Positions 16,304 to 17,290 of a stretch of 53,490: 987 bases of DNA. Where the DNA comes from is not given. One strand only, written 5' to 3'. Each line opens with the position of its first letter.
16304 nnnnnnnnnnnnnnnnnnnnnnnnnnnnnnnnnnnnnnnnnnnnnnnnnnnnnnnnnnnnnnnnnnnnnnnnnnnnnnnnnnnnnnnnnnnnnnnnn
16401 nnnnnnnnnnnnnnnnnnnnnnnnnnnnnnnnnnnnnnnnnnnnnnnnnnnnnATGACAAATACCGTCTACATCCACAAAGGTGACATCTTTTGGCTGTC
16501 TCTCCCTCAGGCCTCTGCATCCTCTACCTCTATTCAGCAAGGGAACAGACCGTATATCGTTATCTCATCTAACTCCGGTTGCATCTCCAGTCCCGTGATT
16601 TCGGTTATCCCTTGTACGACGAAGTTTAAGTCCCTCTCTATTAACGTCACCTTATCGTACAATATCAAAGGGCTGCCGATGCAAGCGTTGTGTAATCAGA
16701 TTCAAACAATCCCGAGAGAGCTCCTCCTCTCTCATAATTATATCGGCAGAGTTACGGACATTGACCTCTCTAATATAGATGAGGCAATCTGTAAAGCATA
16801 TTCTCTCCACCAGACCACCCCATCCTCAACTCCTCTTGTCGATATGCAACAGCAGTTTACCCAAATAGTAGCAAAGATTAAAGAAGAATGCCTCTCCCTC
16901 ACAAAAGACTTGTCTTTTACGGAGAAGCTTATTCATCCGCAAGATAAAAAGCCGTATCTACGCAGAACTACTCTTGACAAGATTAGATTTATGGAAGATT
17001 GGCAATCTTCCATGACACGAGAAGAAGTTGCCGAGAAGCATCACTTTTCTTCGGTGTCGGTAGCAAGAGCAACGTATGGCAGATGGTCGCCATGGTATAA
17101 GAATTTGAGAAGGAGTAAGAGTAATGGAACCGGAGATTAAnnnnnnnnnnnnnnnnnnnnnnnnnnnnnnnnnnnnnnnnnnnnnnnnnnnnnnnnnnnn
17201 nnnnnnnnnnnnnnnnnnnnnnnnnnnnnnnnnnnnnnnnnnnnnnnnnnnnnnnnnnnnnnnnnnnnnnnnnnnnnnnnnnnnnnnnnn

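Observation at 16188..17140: Phage-encoded MazF/PemK/Kid-like endoribonuclease domain fused to an HTH domain, with a translationally coupled upstream small gene (toxin-antitoxin-like pair in the early region)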

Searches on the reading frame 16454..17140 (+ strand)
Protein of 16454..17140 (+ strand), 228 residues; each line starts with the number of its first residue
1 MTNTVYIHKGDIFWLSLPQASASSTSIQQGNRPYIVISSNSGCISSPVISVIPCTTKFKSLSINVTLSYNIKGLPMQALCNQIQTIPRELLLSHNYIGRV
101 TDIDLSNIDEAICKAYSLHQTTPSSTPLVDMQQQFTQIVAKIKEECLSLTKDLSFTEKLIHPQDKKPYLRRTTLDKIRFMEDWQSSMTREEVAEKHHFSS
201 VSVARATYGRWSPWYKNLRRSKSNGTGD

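Call 3: search_protein_families(library=pfam, proteins=[window:16454-17140:+], max_evalue=1)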
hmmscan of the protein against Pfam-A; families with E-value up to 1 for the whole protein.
window:16454-17140:+ (228 aa): 2 families
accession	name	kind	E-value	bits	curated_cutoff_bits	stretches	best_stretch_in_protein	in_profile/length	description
PF02452.23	PemK_toxin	-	6.5e-14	52.5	23.1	1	9-114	2-107/109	PemK-like, MazF-like toxin of type II toxin-antitoxin system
PF18572.7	T6PP_N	-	0.12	12.7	25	1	117-160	43-85/99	Trehalose-6-phosphate phosphatase N-terminal helical bundle domain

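Call 4: search_protein_families(library=phrogs, proteins=[window:16454-17140:+], max_evalue=0.1)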
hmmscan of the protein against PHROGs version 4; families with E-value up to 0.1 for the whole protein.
window:16454-17140:+ (228 aa): 2 families
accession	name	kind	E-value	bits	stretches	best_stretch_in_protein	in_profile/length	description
phrog_1936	-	moron, auxiliary metabolic gene and host takeover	3.3e-19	70.5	1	7-142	9-147/188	MazF-like growth inhibitor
phrog_35650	-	moron, auxiliary metabolic gene and host takeover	0.048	14.1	1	5-60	15-72/224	MazF-like growth inhibitor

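Call 5: search_solved_structures(query=window:16454-17140:+, max_evalue=10, show_alignments=3)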
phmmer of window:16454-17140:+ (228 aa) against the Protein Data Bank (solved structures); distinct sequences matched with E-value up to 10: 19.
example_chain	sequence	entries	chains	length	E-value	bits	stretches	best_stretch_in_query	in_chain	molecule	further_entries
6l29_A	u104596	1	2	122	7.2e-05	25.6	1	7-112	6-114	mRNA interferase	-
6kyt_A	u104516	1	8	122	0.00012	24.9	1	7-112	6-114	Endoribonuclease MazF9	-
6kys_A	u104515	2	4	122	0.00012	24.9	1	7-112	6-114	Endoribonuclease MazF9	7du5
5hjz_A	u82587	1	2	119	0.00015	24.5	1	8-112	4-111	Endoribonuclease MazF9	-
6l2a_A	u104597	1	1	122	0.00045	23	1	7-112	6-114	mRNA interferase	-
9pme_A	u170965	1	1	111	0.016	17.9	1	8-86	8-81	Endoribonuclease toxin MazF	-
5ckd_A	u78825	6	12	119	0.019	17.7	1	8-86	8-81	Endoribonuclease MazF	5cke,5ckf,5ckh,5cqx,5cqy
7bxy_A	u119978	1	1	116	0.025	17.3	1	7-112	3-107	mRNA interferase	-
4hke_A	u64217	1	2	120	0.026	17.2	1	7-112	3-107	Addiction module toxin component PemK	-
3nfc_A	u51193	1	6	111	0.028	17.2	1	8-86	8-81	PemK-like protein 1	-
1ub4_A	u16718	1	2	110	0.031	17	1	9-86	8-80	MazF protein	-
5ck9_A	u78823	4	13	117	0.031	17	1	8-86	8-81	Endoribonuclease MazF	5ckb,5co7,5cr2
4of1_A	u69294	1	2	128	0.15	14.7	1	7-116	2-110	mRNA interferase MazF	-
2mf2_A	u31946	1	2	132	0.16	14.6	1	7-115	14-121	mRNA interferase MazF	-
4mzm_A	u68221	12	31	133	0.17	14.6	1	7-115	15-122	mRNA interferase MazF | MazF mRNA interferase | Endoribonuclease MazF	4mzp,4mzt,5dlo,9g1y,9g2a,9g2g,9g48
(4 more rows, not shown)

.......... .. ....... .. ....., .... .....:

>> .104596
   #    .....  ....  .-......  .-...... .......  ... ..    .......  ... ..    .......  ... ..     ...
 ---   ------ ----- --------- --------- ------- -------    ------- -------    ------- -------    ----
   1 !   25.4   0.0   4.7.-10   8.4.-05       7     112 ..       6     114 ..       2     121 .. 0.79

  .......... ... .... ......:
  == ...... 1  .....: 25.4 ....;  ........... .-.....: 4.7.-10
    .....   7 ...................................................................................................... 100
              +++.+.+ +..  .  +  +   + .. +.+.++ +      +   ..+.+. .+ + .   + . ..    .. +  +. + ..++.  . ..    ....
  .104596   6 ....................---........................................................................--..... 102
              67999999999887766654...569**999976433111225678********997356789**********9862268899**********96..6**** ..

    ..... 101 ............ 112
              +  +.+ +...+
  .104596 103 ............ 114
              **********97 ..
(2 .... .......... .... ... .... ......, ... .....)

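Call 7: search_dna_similar(query=window:16454-17140:+, collection=phages, mode=protein, max_rows=60, max_evalue=0.001)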
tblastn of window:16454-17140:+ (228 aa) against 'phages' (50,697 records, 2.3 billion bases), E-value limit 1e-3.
Records with a match: 19; places in all: 19; records where one place covers at least 80% of the query: 0.
Best place of each record, by identity: <60% 19.
By first word of the organism name: Lactobacillus 16; Bacteriophage 2; Lactiplantibacillus 1.
By host as written in the record: Lactobacillus plantarum 9; - 2; Lactobacillus pentosus KLDS1.0413; Lactobacillus plantarum KLDS1.0344 2; Lactobacillus plantarum ATCC 8014 2; Lactobacillus plantarum PA106 2; Lactiplantibacillus plantarum CNGBCC1800069 1; Lactobacillus brevis 1.
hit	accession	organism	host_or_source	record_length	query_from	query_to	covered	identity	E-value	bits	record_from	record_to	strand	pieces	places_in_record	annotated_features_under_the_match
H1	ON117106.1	Lactiplantibacillus phage Gut-P1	Lactiplantibacillus plantarum ...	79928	1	118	52%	33.9%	6e-9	61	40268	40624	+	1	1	hypothetical protein (x2)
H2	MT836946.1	Bacteriophage sp.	human fecal samples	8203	3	127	55%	31.0%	2e-5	50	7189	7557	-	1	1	record has no annotation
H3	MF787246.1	Lactobacillus phage LpeD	Lactobacillus pentosus KLDS1.0413; ...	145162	7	118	49%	32.5%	6e-5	49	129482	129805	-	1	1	mRNA interferase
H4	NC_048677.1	Lactobacillus phage LpeD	Lactobacillus pentosus KLDS1.0413; ...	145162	7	118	49%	32.5%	6e-5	49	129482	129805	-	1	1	MazF-like growth inhibitor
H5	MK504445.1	Lactobacillus phage ATCCB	Lactobacillus brevis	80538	6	112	47%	32.1%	6e-5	49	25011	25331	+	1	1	PemK-like protein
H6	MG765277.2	Lactobacillus phage Bacchae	Lactobacillus plantarum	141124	7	120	50%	29.3%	3e-5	50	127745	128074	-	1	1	hypothetical protein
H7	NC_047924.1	Lactobacillus phage Bacchae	Lactobacillus plantarum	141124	7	120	50%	29.3%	3e-5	50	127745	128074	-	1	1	MazF-like growth inhibitor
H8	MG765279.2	Lactobacillus phage Semele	Lactobacillus plantarum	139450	7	115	48%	30.1%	2e-5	51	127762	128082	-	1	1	hypothetical protein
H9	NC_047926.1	Lactobacillus phage Semele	Lactobacillus plantarum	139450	7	115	48%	30.1%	2e-5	51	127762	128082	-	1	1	MazF-like growth inhibitor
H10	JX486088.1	Lactobacillus phage ATCC 8014-B2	Lactobacillus plantarum ATCC 8014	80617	1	86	38%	37.2%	4e-8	59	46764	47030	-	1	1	growth inhibitor | hypothetical protein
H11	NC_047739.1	Lactobacillus phage ATCC 8014-B2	Lactobacillus plantarum ATCC 8014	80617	1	86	38%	37.2%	4e-8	59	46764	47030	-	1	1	MazF-like growth inhibitor | hypothetical protein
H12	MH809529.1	Lactobacillus phage Iacchus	Lactobacillus plantarum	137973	7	115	48%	29.2%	2e-4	48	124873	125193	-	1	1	hypothetical protein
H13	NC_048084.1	Lactobacillus phage Iacchus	Lactobacillus plantarum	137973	7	115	48%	29.2%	2e-4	48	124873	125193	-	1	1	MazF-like growth inhibitor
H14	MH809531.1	Lactobacillus phage Bromius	Lactobacillus plantarum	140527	7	115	48%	29.2%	2e-4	48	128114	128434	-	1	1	hypothetical protein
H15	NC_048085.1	Lactobacillus phage Bromius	Lactobacillus plantarum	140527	7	115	48%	29.2%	2e-4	48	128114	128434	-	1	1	MazF-like growth inhibitor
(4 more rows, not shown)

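Call 13: find_homologous_proteins(query=window:16454-17140:+, max_evalue=0.001)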
Query window:16454-17140:+ (228 aa): 7 proteins with E <= 0.001 among 202 candidates.
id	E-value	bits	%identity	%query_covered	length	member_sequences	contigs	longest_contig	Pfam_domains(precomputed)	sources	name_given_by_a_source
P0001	2.8e-141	486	95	100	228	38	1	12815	PF02452.24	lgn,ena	-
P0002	4.9e-140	482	95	100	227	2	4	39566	PF02452.24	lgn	-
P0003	1.3e-137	474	94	100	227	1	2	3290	PF02452.24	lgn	-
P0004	2.1e-136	470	92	100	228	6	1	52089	PF02452.24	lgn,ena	-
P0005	8.0e-97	341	100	67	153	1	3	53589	-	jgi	jgi:hypothetical protein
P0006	1.2e-92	327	96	67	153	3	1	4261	-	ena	-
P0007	5.3e-82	292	62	95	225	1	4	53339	PF02452.24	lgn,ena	-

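Call 15: find_encoding_contigs(protein=P0007, flank=6000, max_places=4)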
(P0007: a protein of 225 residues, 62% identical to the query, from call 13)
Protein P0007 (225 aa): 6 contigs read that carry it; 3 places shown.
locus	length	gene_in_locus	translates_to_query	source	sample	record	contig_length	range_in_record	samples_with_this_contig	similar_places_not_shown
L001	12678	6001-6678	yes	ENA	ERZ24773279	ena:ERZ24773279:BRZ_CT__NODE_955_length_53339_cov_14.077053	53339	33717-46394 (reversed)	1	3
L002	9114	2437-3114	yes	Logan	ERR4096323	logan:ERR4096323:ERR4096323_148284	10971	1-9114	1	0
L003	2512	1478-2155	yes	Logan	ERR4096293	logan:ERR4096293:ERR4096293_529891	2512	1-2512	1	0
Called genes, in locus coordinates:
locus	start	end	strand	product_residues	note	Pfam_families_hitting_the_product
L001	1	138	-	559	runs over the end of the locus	PF03237:Terminase_6N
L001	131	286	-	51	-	-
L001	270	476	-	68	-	-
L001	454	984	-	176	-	-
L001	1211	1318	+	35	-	-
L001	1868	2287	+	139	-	-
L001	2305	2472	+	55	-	-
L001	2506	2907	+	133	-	-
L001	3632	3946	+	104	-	-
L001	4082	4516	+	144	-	-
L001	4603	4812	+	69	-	-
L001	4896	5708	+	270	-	-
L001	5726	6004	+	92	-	-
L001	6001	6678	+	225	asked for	PF02452:PemK_toxin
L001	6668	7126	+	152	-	-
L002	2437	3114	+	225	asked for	PF02452:PemK_toxin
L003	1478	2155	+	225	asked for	PF02452:PemK_toxin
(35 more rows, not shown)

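Call 22: search_protein_representatives(protein=window:16454-17140:+)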
Query: 228 residues. Proteins with E-value up to 0.001 (for the whole library): 858; up to 1e-10: 33; up to 1e-30: 1. The best 150 are listed.
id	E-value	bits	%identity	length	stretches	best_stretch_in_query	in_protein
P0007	1.7e-82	292.4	64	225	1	4-220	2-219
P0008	1.1e-19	87.2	41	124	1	8-114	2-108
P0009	1.3e-19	86.9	32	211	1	6-204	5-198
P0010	4.3e-18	81.9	27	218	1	5-207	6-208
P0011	3.2e-17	79.1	33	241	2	7-114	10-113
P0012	4.6e-16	75.3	33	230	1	7-223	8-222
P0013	5.5e-16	75.1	31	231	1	9-208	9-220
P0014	1.6e-15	73.6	38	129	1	7-112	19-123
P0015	2.8e-15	72.8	35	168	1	7-149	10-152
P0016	3.5e-15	72.4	30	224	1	7-207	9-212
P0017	5.6e-15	71.8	29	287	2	4-120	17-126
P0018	6.5e-15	71.6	29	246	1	5-210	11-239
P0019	1.1e-14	70.9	31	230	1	8-206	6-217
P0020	1.2e-14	70.6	42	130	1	1-120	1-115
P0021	2.1e-14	69.9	33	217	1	6-147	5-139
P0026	9.2e-14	67.8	30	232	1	8-218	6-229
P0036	2.1e-11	60.1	32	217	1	8-212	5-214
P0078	9.5e-09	51.4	27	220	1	7-210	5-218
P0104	6.9e-08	48.6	26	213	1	7-211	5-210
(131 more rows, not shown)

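Call 24: search_protein_families(library=pfam, alignment_id=A3, max_evalue=0.1)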
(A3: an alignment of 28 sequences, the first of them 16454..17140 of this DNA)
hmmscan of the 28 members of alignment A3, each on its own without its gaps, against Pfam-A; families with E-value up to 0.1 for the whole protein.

A. member 1, window:16454-17140:+ (228 aa): 1 family
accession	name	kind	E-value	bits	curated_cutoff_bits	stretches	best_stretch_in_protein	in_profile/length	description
PF02452.23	PemK_toxin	-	6.5e-14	52.5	23.1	1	9-114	2-107/109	PemK-like, MazF-like toxin of type II toxin-antitoxin system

B. families by the number of members that match (of 28 scanned): 37 families (the first 25 are shown)
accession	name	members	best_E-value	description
PF02452.23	PemK_toxin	28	9.6e-24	PemK-like, MazF-like toxin of type II toxin-antitoxin system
PF01845.23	CcdB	2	0.0024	CcdB protein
PF05659.16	RPW8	2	0.057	Arabidopsis broad-spectrum mildew resistance protein RPW8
PF13974.11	YebO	2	0.077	YebO-like protein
PF08328.16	ASL_C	1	0.0021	Adenylosuccinate lyase C-terminal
PF13326.11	PSII_Pbs27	1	0.0036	Photosystem II Pbs27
PF13725.12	tRNA_bind_2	1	0.0055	Possible tRNA binding domain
PF03304.18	Mlp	1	0.0064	Mlp lipoprotein family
PF22980.2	Myb_DNA-bind_8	1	0.0085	Myb-like DNA-binding domain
PF13859.12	BNR_3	1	0.0097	BNR repeat-like domain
PF03467.21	Smg4_UPF3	1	0.01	Smg-4/UPF3 family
PF13851.11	GAS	1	0.011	Growth-arrest specific micro-tubule binding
PF13499.12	EF-hand_7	1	0.018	EF-hand domain pair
PF23246.1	CC_CDK5RAP2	1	0.021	CDK5 regulatory subunit-associated protein 2-like, coiled coil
PF24811.1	Ig_Shg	1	0.022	DE-cadherin, Ig-like domain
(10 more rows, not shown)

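Call 27: find_homologous_proteins(query=A3, max_evalue=1e-10)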
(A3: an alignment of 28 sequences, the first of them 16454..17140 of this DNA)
Query A3 (28 sequences) (228 aa, profile of the alignment): 100 proteins with E <= 1e-10 among 3677 candidates.
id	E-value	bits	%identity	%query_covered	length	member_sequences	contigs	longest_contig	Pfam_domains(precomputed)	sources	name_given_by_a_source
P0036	8.3e-66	240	30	90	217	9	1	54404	PF02452.24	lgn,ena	-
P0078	1.3e-63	233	24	89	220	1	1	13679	PF02452.24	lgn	-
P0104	4.0e-60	221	25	89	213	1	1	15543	PF02452.24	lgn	-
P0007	2.2e-58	215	62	95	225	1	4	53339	PF02452.24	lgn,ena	-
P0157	2.9e-57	212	27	89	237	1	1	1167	PF02452.24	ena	-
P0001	2.4e-55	205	95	100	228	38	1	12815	PF02452.24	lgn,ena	-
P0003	3.8e-55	205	94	100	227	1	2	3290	PF02452.24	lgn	-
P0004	1.3e-54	203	92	100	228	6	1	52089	PF02452.24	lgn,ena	-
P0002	5.9e-54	201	95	100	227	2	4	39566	PF02452.24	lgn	-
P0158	6.7e-35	139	32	46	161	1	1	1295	PF02452.24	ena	-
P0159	1.8e-34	137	32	46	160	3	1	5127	PF02452.24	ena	-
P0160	1.1e-33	135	32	46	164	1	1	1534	PF02452.24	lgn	-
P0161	4.8e-33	133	26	93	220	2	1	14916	PF02452.24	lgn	-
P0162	2.1e-32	130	26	93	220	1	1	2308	PF02452.24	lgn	-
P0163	6.7e-32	129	32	35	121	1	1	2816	PF02452.24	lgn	-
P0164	2.6e-31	127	34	54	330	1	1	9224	PF02452.24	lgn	-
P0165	2.0e-30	124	33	46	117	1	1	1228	PF02452.24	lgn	-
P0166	2.8e-30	124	26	64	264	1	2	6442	PF02452.24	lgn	-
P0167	1.5e-29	121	27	50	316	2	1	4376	PF02452.24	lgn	-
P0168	3.4e-29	120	31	55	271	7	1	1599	PF02452.24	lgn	-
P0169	1.4e-28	118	26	50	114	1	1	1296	PF02452.24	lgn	-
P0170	2.0e-28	117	28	50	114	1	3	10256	PF02452.24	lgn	-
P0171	5.2e-28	116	29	64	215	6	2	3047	PF02452.24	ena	-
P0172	7.3e-28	116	28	52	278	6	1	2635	PF02452.24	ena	-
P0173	2.4e-27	114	31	47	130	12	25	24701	PF02452.24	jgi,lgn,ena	-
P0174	2.4e-27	114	31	50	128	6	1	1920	PF02452.24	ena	-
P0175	2.5e-27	114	30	66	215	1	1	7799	PF02452.24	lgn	-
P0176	3.4e-27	113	32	46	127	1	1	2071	PF02452.24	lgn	-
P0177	3.6e-27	113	33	49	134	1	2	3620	PF02452.24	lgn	-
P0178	6.1e-27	113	27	46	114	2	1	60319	PF02452.24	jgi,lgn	-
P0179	1.4e-26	111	30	43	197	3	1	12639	PF02452.24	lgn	-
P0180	8.5e-26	109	28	50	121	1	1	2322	PF02452.24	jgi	jgi:mRNA interferase MazF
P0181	1.1e-25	108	36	36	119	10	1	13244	PF02452.24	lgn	-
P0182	7.7e-25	106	29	46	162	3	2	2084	PF02452.24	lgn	-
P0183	8.9e-25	105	30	50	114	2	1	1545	PF02452.24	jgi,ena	-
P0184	2.0e-24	104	33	46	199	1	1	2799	PF02452.24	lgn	-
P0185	2.9e-24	104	38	29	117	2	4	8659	PF02452.24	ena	-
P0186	3.3e-24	104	25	46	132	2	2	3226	PF02452.24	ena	-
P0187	4.2e-24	103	46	22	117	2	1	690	PF02452.24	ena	-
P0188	5.1e-24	103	36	40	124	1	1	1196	PF02452.24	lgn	-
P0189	6.9e-24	103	25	60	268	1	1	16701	PF02452.24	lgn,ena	-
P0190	3.9e-23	100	48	22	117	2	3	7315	PF02452.24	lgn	-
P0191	4.5e-23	100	32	50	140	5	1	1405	PF02452.24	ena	-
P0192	5.6e-23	100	28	52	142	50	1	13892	PF02452.24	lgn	-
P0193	1.5e-22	98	35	37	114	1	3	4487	PF02452.24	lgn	-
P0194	1.7e-22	98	28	54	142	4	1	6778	PF02452.24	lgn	-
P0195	2.2e-22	98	35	43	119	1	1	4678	PF02452.24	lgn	-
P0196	3.1e-22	97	30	47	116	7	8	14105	PF02452.24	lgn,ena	-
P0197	3.7e-22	97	33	37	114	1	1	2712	PF02452.24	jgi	jgi:mRNA interferase MazF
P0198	3.7e-22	97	40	29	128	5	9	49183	PF02452.24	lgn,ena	-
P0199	4.8e-22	97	46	22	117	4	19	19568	PF02452.24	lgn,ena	-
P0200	1.0e-21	96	36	41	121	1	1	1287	PF02452.24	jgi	jgi:mRNA interferase MazF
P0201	1.2e-21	95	44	22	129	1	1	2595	PF02452.24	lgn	-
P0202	1.6e-21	95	30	50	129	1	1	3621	PF02452.24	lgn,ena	-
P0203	1.9e-21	95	30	47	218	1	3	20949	PF02452.24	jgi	-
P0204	2.8e-21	94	33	49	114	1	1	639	PF02452.24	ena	-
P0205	1.5e-19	88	30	49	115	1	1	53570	PF02452.24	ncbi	-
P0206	1.8e-19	88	28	49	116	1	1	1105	PF02452.24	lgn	-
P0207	4.1e-19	87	25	50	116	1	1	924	PF02452.24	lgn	-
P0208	4.3e-19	87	34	46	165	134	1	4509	PF02452.24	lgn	-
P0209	8.1e-19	86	29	36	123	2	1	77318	PF02452.24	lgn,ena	-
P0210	1.5e-18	85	30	46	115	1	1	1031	PF02452.24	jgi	jgi:mRNA interferase MazF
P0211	2.1e-18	85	24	14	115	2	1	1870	PF02452.24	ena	-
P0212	2.4e-18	84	27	47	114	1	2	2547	PF02452.24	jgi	-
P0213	2.5e-18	84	31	46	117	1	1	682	PF02452.24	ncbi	-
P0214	3.0e-18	84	27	46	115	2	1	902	PF02452.24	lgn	-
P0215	3.7e-18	84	27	49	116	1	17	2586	PF02452.24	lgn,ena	-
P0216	6.3e-18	83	28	49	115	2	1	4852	PF02452.24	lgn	-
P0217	9.7e-18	82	33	22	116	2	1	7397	PF02452.24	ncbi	-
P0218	5.0e-16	77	40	23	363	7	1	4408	PF02452.24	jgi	-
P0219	5.4e-16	77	35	46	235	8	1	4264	PF02452.24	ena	-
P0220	6.3e-16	77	28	49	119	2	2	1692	PF02452.24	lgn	-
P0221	6.9e-16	76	31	37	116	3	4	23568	PF02452.24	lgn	-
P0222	1.3e-15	75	24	21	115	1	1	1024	PF02452.24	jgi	jgi:mRNA interferase MazF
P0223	4.1e-15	74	31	38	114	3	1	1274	PF02452.24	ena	-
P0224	4.5e-15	74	25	54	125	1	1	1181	PF02452.24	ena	-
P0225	1.4e-14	72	19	37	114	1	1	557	PF02452.24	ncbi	-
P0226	1.4e-14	72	25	46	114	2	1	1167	PF02452.24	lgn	-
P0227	1.5e-14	72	26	36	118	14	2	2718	PF02452.24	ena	-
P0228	1.6e-14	72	25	49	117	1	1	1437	PF02452.24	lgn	-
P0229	1.7e-14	72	35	50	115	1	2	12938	PF02452.24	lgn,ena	-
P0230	1.8e-14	72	29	50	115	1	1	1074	PF02452.24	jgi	jgi:mRNA interferase MazF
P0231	3.0e-14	71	28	50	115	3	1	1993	PF02452.24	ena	-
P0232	4.5e-14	70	30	45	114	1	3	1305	PF02452.24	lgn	-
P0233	8.5e-14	70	30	50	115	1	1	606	PF02452.24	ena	-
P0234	9.5e-14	69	20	48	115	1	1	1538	PF02452.24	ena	-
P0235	1.2e-13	69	33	37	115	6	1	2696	PF02452.24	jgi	jgi:mRNA interferase MazF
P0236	1.3e-13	69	29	39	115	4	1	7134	PF02452.24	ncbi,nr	ncbi:MAG: type II toxin-antitoxin system PemK/MazF family toxin [Acidobacteriaceae bacterium]|nr:typ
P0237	1.4e-13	69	25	36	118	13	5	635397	PF02452.24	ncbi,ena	-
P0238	7.4e-13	67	27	50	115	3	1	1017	PF02452.24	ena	-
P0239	7.4e-13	67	21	47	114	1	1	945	PF02452.24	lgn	-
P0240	8.4e-13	66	35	47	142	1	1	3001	PF02452.24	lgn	-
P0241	1.3e-12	66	34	35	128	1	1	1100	PF02452.24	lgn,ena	-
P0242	1.3e-12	66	22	46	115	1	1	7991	PF02452.24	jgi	jgi:mRNA interferase MazF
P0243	2.9e-12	65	28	47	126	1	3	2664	PF02452.24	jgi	jgi:mRNA interferase MazF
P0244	5.1e-12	64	24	46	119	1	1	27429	PF02452.24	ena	-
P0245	2.0e-11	62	29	49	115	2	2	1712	PF02452.24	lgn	-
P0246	2.5e-11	62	26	36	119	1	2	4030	PF02452.24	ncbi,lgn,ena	-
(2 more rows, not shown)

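Call 28: find_encoding_contigs(protein=P0036, flank=6000, max_places=2)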
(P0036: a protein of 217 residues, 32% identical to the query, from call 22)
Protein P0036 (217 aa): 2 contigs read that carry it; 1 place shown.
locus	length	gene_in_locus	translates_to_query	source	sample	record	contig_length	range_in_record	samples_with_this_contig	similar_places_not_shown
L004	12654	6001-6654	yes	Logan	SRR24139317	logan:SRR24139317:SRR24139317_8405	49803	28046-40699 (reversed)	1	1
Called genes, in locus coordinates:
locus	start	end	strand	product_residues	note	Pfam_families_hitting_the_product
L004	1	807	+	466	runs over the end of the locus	PF04466:Terminase_3, PF17288:Terminase_3C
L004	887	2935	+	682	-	PF01612:DNA_pol_A_exo1, PF00476:DNA_pol_A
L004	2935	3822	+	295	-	PF01507:PAPS_reduct (faint)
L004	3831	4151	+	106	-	-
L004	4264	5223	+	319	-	-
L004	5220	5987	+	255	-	-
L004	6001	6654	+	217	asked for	PF02452:PemK_toxin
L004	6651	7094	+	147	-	-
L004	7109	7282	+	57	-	-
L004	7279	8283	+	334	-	PF00154:RecA_N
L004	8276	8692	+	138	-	PF01242:PTPS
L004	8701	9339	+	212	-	-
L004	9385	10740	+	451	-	PF05133:SPP1_portal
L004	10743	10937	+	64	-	-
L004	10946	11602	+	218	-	-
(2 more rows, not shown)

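Call 29: find_encoding_contigs(protein=P0078, flank=6000, max_places=2)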
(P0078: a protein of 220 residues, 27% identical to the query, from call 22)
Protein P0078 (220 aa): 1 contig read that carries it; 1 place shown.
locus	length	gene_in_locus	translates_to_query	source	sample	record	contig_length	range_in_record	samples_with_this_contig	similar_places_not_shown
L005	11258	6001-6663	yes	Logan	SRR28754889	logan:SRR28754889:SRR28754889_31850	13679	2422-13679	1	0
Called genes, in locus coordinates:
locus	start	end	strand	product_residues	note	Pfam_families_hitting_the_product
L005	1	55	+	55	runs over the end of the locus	-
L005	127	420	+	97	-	-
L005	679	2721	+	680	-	PF01612:DNA_pol_A_exo1, PF00476:DNA_pol_A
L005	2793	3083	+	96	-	-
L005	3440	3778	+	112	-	-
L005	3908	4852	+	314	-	-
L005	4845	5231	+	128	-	-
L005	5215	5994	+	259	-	-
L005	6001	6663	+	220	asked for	PF02452:PemK_toxin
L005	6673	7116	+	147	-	-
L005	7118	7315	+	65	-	-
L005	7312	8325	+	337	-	PF00154:RecA_N, PF08423:Rad51 (faint)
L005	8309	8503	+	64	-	-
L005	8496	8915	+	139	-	PF01242:PTPS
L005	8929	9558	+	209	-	-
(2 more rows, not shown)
